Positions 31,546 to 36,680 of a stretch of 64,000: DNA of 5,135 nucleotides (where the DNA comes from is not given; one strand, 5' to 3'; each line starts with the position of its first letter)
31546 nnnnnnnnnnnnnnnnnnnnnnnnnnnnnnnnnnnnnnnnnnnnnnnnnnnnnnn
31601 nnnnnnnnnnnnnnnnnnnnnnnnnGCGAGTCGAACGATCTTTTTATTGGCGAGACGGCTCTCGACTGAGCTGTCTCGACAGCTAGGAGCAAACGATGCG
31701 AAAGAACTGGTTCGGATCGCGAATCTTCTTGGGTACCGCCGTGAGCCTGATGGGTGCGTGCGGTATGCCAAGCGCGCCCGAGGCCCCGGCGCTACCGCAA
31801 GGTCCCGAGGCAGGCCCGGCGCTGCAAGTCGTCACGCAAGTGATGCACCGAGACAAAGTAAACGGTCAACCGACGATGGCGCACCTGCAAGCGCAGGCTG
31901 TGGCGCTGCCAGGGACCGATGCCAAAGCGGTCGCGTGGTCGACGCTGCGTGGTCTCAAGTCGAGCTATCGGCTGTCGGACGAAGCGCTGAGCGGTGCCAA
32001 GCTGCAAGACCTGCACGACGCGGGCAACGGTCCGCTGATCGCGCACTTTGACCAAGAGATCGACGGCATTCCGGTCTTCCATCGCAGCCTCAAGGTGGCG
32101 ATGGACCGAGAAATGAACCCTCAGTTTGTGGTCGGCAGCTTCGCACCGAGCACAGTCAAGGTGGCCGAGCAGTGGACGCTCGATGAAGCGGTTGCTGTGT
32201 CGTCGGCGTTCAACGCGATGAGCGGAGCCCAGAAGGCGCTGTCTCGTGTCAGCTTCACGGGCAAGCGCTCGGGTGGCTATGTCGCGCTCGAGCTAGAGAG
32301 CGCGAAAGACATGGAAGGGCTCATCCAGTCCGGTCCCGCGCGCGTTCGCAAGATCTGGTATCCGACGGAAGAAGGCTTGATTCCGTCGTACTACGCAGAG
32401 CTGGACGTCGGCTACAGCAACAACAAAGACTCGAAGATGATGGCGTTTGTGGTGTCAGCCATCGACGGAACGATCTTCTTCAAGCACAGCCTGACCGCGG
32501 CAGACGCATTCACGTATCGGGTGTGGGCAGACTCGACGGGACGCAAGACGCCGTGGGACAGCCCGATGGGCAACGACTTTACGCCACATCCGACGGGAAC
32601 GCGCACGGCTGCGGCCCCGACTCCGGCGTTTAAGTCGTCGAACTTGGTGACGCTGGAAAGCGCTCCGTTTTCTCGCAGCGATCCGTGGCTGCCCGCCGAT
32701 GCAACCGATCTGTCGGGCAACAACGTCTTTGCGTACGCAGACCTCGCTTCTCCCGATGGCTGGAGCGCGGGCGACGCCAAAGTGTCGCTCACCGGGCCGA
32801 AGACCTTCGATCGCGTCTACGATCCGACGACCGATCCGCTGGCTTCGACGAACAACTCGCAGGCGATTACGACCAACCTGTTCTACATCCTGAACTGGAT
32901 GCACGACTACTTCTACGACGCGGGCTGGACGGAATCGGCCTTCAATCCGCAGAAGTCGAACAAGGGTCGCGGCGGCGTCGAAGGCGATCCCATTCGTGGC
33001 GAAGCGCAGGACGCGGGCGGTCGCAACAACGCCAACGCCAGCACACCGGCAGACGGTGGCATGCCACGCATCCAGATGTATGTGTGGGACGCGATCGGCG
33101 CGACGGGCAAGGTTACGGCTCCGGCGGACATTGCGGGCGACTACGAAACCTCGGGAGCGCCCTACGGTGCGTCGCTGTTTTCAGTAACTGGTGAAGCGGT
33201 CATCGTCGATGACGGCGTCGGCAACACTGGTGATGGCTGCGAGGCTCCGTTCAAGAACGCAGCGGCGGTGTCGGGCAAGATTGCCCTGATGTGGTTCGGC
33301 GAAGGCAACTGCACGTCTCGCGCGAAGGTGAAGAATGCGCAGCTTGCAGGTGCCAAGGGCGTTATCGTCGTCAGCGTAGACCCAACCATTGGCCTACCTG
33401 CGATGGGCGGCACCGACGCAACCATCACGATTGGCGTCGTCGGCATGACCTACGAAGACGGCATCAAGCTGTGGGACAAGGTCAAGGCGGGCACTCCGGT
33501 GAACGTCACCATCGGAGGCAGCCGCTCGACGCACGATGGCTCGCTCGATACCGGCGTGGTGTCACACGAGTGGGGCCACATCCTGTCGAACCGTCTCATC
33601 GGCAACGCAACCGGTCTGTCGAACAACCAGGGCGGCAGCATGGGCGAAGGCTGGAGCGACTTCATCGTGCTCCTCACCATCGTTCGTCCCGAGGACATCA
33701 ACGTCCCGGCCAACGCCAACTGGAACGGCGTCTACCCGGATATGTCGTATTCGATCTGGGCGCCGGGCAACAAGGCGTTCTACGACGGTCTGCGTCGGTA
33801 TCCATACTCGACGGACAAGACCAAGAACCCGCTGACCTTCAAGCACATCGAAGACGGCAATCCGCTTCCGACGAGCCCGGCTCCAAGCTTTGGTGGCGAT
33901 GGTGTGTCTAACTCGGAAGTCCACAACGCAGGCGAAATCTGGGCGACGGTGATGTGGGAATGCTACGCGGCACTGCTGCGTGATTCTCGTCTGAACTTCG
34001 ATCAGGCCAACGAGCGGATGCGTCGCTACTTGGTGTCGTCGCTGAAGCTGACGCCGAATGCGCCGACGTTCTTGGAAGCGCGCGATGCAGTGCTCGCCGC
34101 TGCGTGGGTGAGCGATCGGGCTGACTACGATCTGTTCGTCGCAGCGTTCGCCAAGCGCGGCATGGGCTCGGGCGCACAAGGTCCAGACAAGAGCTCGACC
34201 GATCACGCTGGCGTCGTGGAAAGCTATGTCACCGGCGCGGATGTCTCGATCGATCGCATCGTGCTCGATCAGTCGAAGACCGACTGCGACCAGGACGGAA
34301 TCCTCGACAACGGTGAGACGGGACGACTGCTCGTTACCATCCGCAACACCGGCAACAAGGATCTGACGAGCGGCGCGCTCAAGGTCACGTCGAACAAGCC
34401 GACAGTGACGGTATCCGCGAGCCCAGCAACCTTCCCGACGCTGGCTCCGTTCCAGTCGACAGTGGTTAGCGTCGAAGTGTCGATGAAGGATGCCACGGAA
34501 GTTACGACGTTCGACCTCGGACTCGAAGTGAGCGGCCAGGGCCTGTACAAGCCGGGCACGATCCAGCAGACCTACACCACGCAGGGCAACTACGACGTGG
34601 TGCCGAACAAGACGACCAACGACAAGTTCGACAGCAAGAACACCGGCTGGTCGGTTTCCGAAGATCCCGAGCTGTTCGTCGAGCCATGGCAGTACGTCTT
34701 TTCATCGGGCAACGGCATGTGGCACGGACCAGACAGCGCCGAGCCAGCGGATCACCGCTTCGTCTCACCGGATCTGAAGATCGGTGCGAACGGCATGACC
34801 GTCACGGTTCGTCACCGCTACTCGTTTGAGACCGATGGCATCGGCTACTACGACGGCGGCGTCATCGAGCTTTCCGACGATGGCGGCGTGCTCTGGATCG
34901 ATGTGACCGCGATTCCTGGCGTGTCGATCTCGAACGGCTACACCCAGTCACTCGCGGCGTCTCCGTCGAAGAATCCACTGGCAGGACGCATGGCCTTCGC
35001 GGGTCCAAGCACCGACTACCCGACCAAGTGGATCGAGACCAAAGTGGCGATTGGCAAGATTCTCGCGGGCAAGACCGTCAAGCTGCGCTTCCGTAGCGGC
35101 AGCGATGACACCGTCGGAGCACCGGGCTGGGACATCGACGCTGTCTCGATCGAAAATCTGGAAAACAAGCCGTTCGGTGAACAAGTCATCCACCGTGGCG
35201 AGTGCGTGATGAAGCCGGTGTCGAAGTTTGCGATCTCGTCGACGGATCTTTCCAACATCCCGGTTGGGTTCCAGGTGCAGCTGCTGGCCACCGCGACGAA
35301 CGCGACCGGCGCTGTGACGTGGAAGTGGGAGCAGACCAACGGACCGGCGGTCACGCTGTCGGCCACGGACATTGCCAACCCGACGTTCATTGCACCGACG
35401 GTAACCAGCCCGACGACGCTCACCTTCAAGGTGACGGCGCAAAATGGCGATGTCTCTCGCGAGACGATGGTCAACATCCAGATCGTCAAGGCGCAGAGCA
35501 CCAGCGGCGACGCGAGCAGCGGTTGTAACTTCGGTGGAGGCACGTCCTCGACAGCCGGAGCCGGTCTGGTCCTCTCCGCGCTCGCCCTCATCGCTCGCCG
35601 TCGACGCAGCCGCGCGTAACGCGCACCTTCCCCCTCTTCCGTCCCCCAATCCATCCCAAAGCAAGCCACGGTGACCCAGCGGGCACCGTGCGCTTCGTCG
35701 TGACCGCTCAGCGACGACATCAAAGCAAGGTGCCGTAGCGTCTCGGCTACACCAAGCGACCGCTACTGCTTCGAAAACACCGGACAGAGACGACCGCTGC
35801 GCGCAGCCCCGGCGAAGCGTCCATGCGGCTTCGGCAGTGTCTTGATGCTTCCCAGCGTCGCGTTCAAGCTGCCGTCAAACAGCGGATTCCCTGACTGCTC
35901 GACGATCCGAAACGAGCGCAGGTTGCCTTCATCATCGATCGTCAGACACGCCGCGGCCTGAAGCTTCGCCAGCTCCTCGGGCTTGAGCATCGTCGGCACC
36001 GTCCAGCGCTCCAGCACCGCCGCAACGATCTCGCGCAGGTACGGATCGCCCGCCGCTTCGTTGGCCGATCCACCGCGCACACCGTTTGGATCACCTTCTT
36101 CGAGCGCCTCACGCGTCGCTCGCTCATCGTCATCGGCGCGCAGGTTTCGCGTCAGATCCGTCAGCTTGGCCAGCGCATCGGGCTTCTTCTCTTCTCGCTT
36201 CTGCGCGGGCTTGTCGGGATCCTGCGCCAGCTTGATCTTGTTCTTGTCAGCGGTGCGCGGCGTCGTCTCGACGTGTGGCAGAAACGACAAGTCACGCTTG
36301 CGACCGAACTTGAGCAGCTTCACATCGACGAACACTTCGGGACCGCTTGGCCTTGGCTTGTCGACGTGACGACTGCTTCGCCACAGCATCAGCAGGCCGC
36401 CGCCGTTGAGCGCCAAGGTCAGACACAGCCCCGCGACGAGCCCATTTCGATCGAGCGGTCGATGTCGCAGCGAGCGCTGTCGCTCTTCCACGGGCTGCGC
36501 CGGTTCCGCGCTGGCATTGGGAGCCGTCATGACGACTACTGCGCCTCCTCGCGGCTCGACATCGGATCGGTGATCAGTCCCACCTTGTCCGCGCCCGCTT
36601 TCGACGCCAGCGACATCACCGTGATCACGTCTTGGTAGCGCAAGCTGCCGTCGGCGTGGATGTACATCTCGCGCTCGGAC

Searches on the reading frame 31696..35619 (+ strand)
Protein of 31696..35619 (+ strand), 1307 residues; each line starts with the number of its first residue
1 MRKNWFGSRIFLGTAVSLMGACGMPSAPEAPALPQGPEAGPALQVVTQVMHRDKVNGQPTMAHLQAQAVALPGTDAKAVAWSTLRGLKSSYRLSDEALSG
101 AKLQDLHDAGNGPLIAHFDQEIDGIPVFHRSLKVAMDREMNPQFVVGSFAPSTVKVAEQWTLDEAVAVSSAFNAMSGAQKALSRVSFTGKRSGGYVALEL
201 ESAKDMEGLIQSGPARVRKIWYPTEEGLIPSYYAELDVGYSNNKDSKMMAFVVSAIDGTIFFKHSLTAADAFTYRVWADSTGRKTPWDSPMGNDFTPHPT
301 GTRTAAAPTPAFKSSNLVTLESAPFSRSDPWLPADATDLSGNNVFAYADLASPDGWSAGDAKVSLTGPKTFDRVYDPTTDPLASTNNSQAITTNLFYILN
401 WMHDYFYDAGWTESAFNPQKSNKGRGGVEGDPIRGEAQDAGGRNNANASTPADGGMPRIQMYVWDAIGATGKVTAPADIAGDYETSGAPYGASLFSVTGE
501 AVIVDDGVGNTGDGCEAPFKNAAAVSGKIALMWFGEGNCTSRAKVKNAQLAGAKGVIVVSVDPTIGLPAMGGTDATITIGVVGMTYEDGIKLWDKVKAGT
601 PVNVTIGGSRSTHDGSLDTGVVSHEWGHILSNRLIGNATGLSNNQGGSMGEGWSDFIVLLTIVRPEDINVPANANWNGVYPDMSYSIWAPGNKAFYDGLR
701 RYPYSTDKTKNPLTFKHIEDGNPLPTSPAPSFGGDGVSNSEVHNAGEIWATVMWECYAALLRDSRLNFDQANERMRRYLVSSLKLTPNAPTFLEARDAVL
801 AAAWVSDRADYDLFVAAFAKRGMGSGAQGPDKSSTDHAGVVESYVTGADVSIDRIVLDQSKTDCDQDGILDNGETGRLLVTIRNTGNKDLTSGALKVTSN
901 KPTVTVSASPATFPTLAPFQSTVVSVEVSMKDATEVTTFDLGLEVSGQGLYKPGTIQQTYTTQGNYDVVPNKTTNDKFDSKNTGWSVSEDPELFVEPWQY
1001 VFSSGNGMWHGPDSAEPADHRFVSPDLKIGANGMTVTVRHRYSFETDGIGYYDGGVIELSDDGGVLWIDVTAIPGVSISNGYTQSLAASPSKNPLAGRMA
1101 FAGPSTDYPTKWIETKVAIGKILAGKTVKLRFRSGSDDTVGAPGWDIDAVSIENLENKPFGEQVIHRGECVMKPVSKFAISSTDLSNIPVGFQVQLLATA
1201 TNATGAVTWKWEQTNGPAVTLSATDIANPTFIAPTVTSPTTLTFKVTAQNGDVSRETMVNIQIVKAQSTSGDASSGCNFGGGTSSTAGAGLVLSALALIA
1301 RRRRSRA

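Call 86: search_protein_families(library=pfam, proteins=[window:31696-35619:+], max_evalue=0.00001)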
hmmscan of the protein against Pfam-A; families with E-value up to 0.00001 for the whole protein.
window:31696-35619:+ (1307 aa): 3 families
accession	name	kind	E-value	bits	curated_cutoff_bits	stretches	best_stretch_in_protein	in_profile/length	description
PF02128.21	Peptidase_M36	-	8.3e-77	259.3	23.3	1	334-827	40-368/368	Fungalysin metallopeptidase (M36)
PF02225.27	PA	-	1.2e-14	54.6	23.9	1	497-591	1-94/95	PA domain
PF22352.2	K319L-like_PKD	-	3.9e-06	27.2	27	0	1193-1262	13-83/84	K319L-like, PKD domain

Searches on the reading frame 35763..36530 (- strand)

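Call 86: search_protein_families(library=pfam, proteins=[window:35763-36530:-], max_evalue=0.00001)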
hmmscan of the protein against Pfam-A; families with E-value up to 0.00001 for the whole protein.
window:35763-36530:- (255 aa): 1 family
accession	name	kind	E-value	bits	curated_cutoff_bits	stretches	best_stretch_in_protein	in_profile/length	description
PF13103.11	TonB_2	-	4.1e-09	36.9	22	1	162-236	2-72/85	TonB C terminal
